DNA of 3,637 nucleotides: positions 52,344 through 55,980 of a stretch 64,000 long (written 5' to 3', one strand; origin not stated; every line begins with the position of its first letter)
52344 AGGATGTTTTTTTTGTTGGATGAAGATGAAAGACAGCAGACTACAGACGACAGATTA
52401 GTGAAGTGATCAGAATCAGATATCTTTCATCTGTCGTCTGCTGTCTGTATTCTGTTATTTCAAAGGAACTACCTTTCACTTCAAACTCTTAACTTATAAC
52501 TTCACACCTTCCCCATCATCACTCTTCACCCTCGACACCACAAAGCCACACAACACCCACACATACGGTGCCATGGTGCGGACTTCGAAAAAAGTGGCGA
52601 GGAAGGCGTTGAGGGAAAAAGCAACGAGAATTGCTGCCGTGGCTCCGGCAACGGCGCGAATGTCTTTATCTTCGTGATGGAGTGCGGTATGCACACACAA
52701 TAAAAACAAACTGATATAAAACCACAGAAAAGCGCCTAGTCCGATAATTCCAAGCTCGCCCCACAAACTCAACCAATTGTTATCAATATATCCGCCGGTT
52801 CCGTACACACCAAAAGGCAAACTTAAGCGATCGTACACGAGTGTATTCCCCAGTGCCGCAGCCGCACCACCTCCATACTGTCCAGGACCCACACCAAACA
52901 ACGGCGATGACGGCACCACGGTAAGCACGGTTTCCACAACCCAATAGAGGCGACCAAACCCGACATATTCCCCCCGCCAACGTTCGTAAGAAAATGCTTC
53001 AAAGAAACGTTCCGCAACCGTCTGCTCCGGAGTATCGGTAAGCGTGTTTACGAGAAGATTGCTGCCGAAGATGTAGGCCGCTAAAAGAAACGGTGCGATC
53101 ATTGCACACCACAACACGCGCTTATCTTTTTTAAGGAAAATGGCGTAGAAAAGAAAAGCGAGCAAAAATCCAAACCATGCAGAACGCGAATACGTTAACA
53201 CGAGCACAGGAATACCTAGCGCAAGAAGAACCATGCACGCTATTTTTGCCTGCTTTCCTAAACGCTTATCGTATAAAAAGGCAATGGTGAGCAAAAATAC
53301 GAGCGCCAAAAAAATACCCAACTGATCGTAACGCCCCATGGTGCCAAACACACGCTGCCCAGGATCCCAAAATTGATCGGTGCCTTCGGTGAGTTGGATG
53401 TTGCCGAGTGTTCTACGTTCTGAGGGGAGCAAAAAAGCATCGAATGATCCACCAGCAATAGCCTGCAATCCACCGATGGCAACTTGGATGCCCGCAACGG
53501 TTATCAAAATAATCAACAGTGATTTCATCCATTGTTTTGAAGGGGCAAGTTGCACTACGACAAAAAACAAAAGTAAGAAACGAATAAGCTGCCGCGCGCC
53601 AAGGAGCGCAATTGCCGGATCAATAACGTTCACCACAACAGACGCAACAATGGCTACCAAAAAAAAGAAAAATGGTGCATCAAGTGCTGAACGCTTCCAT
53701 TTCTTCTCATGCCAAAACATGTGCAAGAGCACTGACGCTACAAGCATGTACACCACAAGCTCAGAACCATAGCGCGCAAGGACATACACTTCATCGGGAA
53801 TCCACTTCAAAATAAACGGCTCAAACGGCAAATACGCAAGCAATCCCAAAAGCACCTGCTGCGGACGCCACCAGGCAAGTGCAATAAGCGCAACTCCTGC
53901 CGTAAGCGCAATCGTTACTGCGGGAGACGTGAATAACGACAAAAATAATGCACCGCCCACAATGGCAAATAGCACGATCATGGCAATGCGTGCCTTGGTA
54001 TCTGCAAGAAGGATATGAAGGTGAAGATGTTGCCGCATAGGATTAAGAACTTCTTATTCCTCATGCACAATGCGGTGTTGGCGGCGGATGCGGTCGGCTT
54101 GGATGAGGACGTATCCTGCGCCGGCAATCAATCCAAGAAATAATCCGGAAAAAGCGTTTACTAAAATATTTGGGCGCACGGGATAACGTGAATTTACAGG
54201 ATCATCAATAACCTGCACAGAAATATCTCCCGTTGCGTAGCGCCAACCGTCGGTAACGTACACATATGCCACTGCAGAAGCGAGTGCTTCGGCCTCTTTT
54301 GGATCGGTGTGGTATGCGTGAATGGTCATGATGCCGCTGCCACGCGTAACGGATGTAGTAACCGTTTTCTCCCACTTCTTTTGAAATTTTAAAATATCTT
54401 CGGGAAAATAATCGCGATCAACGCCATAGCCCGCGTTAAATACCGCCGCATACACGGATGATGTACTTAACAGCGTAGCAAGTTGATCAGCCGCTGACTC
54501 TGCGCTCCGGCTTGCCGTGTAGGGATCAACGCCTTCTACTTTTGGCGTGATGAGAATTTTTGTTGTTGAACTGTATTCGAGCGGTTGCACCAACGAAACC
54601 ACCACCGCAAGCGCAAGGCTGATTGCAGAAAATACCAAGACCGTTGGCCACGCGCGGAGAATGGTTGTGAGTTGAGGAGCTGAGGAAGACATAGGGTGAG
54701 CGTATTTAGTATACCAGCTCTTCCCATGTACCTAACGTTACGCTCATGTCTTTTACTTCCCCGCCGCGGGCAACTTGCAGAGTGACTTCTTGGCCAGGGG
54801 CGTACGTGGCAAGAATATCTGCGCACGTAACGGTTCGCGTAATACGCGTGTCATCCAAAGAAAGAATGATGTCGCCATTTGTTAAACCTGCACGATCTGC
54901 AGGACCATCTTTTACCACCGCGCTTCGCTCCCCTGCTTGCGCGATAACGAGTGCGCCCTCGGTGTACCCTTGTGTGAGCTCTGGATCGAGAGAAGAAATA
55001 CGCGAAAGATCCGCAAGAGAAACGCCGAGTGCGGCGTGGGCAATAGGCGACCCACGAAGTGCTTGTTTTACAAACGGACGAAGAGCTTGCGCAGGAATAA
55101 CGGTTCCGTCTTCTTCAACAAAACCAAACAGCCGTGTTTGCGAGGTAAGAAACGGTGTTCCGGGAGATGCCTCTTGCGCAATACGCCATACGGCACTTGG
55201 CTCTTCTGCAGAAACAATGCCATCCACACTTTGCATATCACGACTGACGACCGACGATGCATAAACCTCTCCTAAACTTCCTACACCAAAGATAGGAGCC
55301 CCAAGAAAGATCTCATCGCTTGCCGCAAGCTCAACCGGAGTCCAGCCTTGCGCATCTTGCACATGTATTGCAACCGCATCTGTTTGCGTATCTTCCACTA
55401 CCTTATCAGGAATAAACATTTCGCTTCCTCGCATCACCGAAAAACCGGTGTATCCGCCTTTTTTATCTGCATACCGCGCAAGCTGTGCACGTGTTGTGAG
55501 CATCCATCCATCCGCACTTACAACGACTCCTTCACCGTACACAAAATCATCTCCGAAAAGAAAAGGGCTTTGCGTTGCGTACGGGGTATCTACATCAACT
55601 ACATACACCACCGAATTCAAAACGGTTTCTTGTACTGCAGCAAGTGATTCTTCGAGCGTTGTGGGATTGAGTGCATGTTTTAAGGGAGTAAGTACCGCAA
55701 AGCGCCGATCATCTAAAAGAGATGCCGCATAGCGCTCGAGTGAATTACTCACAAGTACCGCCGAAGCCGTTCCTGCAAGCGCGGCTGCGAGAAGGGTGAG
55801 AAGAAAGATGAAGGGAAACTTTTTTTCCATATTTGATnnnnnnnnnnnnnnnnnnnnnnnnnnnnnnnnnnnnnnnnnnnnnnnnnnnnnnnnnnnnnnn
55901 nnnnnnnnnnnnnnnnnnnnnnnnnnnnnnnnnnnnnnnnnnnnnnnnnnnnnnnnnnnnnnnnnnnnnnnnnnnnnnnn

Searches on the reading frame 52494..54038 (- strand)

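Call 54: search_protein_families(library=pfam, proteins=[window:52494-54038:-], max_evalue=0.0001)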
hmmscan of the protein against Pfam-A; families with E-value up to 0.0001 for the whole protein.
window:52494-54038:- (514 aa): 1 family
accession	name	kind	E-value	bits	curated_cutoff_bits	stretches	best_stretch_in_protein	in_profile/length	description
PF04932.20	Wzy_C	-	4.7e-12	46.4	31.7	1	271-438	2-149/149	O-Antigen ligase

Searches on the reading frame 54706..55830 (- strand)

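Call 54: search_protein_families(library=pfam, proteins=[window:54706-55830:-], max_evalue=0.0001)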
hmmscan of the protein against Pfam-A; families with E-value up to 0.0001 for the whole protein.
window:54706-55830:- (374 aa): 4 families
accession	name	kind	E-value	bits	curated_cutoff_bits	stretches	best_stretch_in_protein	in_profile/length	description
PF13180.12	PDZ_2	-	2.8e-15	56.8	27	1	267-366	2-80/80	PDZ domain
PF17820.7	PDZ_6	-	2.1e-10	40.6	27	1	303-355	3-54/54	PDZ domain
PF13365.12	Trypsin_2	-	2e-05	25.8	27.6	1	99-230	1-121/144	Trypsin-like peptidase domain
PF00595.29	PDZ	-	7.9e-05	23.4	23.2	0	304-353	31-80/81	PDZ domain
